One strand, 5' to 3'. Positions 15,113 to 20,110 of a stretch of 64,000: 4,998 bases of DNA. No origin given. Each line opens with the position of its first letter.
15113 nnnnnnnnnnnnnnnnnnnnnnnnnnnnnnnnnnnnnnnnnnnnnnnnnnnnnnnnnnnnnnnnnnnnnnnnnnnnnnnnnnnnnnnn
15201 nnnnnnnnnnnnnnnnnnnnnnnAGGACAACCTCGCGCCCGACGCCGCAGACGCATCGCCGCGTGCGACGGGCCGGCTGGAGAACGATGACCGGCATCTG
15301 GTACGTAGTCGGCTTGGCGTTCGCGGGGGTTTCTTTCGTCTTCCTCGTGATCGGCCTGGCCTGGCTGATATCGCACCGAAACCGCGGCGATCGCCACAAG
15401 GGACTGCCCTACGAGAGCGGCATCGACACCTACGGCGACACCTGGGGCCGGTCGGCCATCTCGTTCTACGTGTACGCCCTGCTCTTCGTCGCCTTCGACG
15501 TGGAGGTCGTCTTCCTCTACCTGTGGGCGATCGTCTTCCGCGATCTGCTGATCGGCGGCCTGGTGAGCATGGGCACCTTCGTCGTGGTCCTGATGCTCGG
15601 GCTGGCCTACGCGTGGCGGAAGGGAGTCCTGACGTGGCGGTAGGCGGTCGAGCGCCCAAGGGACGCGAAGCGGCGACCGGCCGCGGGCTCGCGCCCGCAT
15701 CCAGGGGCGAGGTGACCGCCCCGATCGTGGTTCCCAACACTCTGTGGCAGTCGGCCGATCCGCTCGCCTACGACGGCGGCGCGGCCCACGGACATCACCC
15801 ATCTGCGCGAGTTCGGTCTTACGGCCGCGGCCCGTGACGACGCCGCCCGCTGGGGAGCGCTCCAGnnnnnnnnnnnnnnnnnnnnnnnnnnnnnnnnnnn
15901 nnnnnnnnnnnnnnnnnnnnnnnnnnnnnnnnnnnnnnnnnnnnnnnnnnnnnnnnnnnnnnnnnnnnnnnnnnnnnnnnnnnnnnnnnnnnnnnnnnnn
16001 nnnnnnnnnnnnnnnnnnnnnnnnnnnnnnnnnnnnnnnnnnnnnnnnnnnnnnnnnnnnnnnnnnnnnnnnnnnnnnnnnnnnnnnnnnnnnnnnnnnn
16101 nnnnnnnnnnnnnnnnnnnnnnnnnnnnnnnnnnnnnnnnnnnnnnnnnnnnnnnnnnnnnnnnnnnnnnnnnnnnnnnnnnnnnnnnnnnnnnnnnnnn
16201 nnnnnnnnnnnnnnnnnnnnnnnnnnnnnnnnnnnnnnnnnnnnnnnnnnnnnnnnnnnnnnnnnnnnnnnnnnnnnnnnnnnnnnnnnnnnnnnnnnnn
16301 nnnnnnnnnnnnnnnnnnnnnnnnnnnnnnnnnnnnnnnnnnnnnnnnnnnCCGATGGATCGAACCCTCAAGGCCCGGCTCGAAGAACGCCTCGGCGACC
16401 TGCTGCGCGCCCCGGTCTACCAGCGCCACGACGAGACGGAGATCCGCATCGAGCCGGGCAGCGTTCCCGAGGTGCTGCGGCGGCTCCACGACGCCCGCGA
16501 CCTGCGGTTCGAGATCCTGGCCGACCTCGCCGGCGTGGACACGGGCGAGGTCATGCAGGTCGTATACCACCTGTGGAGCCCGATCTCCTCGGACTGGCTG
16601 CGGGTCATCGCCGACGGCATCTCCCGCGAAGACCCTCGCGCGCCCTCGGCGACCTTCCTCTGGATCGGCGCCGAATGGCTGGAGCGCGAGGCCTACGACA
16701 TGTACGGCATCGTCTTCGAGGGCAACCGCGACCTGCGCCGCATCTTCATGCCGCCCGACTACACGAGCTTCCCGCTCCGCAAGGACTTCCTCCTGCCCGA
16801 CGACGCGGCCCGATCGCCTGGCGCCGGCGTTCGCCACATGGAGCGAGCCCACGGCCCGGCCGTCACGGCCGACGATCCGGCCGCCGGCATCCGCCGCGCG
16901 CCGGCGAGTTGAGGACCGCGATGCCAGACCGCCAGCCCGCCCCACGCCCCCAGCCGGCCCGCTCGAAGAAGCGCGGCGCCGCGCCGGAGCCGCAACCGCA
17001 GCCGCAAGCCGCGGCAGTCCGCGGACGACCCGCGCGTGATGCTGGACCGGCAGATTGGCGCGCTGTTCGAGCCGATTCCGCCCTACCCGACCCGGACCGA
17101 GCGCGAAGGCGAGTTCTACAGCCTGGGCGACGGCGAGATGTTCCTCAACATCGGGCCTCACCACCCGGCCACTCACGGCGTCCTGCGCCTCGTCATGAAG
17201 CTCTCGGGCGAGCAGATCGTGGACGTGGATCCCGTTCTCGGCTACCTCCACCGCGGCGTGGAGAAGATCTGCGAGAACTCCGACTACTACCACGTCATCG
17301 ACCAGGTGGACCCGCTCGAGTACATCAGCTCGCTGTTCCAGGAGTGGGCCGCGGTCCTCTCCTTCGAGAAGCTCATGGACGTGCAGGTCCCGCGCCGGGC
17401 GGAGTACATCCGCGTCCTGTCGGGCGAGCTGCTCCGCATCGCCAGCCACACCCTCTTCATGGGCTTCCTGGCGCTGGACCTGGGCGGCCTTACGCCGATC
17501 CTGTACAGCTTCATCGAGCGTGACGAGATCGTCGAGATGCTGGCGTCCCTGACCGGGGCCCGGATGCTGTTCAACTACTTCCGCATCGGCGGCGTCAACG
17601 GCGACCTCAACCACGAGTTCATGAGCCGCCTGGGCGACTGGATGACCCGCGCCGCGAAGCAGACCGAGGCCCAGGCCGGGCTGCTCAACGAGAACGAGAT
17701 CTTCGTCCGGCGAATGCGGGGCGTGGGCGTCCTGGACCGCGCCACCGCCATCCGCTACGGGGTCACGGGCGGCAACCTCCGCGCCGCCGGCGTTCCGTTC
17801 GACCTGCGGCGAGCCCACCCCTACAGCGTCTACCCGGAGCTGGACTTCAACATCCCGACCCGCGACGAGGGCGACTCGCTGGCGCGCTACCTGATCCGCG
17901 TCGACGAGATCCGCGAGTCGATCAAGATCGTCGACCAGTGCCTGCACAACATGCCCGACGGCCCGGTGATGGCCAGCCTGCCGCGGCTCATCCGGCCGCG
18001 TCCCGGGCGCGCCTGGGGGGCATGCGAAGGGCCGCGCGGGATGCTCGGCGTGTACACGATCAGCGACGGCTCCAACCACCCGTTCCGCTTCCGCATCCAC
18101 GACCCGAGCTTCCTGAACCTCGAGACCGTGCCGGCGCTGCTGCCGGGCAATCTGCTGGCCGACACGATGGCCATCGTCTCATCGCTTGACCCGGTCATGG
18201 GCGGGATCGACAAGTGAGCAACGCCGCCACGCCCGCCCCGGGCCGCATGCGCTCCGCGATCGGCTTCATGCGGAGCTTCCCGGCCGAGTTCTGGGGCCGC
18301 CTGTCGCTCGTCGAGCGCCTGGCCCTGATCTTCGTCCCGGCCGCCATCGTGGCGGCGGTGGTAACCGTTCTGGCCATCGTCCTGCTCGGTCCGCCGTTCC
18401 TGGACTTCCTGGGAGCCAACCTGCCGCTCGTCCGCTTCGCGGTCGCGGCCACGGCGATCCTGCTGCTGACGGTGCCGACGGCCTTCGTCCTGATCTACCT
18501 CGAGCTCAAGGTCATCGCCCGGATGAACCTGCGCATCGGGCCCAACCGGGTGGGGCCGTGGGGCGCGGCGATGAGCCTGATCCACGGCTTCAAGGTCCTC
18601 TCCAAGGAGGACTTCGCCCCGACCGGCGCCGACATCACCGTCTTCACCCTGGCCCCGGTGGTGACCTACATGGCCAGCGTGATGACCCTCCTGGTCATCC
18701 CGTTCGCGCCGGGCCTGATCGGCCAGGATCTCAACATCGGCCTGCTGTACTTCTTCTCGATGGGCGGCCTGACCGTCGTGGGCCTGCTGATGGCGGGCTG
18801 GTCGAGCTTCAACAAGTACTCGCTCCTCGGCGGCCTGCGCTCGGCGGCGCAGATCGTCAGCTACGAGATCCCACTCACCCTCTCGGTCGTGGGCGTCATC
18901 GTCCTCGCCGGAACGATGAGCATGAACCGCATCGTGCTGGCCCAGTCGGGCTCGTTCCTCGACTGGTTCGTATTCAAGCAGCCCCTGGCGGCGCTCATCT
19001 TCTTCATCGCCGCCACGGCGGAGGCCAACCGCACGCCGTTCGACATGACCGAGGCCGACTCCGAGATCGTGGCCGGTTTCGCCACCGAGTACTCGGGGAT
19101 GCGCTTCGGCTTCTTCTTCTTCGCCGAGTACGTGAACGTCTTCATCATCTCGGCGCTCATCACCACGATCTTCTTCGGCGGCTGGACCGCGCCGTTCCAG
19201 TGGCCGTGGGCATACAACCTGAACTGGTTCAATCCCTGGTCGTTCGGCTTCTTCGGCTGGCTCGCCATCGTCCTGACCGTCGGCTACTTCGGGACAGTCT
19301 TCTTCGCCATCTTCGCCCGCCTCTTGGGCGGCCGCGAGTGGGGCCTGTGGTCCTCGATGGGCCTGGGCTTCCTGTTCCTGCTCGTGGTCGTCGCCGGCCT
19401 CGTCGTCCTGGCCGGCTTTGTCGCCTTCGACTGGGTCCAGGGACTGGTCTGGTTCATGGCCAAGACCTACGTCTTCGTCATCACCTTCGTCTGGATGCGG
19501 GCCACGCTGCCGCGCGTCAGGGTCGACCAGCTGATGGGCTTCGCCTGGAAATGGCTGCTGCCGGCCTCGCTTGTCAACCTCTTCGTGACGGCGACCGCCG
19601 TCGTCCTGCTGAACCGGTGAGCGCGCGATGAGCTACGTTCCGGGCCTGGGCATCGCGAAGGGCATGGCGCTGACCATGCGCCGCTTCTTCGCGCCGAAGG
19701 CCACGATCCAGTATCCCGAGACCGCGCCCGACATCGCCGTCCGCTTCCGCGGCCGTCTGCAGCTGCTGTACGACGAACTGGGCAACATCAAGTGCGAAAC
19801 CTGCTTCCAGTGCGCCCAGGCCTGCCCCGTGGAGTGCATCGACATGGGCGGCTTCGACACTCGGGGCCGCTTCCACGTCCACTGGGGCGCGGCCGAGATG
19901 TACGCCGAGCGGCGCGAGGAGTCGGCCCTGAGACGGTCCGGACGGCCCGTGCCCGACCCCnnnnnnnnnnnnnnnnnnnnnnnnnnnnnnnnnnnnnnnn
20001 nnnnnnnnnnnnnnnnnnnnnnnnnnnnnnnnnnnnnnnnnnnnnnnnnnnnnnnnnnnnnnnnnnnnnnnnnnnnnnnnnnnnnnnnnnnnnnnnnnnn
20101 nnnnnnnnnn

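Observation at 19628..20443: NuoI reduced to one 4Fe-4S motif and fused in frame to a NuoE-like domain lacking the second Cys pair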

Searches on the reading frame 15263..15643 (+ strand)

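Call 61: search_protein_families(library=pfam, proteins=[window:15263-15643:+], max_evalue=0.00001)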
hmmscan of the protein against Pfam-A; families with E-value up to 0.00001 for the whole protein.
window:15263-15643:+ (126 aa): 1 family
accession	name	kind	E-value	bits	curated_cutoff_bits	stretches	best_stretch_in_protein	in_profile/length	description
PF00507.24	Oxidored_q4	-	2.8e-31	108.1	23.3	1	27-125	2-99/99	NADH-ubiquinone/plastoquinone oxidoreductase, chain 3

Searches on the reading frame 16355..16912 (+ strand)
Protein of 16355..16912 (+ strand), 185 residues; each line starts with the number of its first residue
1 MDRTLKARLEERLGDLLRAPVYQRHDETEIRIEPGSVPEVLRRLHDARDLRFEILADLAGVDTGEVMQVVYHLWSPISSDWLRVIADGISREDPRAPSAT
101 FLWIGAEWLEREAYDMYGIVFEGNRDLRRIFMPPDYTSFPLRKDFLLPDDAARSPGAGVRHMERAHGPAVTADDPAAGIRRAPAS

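Call 61: search_protein_families(library=pfam, proteins=[window:16355-16912:+], max_evalue=0.00001)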
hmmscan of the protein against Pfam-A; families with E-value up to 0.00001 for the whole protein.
window:16355-16912:+ (185 aa): 1 family
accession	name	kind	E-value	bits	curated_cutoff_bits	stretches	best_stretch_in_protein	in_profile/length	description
PF00329.25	Complex1_30kDa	-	6.4e-35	120.9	22.5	1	30-148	1-121/124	Respiratory-chain NADH dehydrogenase, 30 Kd subunit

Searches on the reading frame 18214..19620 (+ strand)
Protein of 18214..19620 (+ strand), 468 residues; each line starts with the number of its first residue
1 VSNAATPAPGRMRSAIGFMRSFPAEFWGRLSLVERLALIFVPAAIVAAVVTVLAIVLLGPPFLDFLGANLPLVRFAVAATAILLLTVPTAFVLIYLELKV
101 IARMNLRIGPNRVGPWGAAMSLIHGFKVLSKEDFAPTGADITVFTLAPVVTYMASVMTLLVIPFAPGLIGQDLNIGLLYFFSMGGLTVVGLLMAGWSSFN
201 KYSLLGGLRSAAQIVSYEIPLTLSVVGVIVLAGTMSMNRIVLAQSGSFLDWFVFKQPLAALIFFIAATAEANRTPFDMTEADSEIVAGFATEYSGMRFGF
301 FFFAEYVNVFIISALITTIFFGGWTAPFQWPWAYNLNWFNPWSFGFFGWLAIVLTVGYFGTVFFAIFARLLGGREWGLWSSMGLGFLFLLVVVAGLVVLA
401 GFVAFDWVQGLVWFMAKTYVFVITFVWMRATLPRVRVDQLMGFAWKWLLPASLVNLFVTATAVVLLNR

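Call 3: search_protein_families(library=pfam, proteins=[window:18214-19620:+], max_evalue=0.01)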
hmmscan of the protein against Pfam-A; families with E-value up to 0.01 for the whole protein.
window:18214-19620:+ (468 aa): 1 family
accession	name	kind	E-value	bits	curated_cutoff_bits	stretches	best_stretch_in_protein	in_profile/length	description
PF00146.26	NADHdh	-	1e-102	344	27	1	81-460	5-298/298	NADH dehydrogenase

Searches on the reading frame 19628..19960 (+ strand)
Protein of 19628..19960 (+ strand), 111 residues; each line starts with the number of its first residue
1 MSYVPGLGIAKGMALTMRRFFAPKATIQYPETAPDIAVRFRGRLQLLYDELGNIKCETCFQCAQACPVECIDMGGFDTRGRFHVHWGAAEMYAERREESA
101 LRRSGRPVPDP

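Call 54: search_protein_families(library=ncbifam, proteins=[window:19628-19960:+], max_evalue=0.01)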
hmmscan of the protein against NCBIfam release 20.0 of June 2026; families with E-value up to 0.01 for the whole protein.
seq(111 aa): 21 families
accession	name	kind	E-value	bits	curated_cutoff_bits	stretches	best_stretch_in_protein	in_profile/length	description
NF004536.0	PRK05888.1-1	equivalog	2.4e-15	56.3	212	1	9-81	13-86/180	NADH-quinone oxidoreductase subunit NuoI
TIGR01971.1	NuoI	subfamily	1.4e-14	53.7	113.05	1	12-74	1-62/121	NADH-quinone oxidoreductase, chain I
NF004538.0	PRK05888.1-4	equivalog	8.4e-12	45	135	1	9-73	16-80/162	NADH-quinone oxidoreductase subunit NuoI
NF004539.0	PRK05888.1-5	equivalog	1.1e-11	44.6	225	1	9-73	16-80/162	NADH-quinone oxidoreductase subunit NuoI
NF004537.0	PRK05888.1-3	equivalog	2.3e-11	43.6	163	1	9-77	23-91/204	NADH-quinone oxidoreductase subunit NuoI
NF004540.0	PRK05888.2-1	equivalog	3.2e-11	43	215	1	8-75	3-65/139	NADH-quinone oxidoreductase subunit NuoI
NF004544.0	PRK05888.2-6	equivalog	2.4e-08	33.8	457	1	6-73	31-99/220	NADH-quinone oxidoreductase subunit NuoI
NF004545.0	PRK05888.3-1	equivalog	1.6e-07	31.1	229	1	4-77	21-89/154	NADH-quinone oxidoreductase subunit NuoI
NF004541.0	PRK05888.2-2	equivalog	2.6e-06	27.4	217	1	13-73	24-80/168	NADH-quinone oxidoreductase subunit NuoI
NF004542.0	PRK05888.2-3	equivalog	5.2e-06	26.1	248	1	11-74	38-103/203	NADH-quinone oxidoreductase subunit NuoI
NF040612.1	F420_dehyd_FpoI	exception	5.8e-06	26.2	180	1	13-72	6-60/135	F420H2 dehydrogenase subunit FpoI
TIGR00403.1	ndhI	equivalog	8.3e-05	22.3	302.35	1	9-69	22-77/183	NAD(P)H-quinone oxidoreductase subunit I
NF009053.0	PRK12387.1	subfamily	0.00011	22.1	204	1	23-79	12-63/180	formate hydrogenlyase complex iron-sulfur subunit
NF004543.0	PRK05888.2-5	equivalog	0.00025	20.6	243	1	15-82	25-87/217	NADH-quinone oxidoreductase subunit NuoI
NF006076.0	PRK08222.1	equivalog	0.00044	20.1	270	1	22-78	11-62/181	hydrogenase 4 subunit H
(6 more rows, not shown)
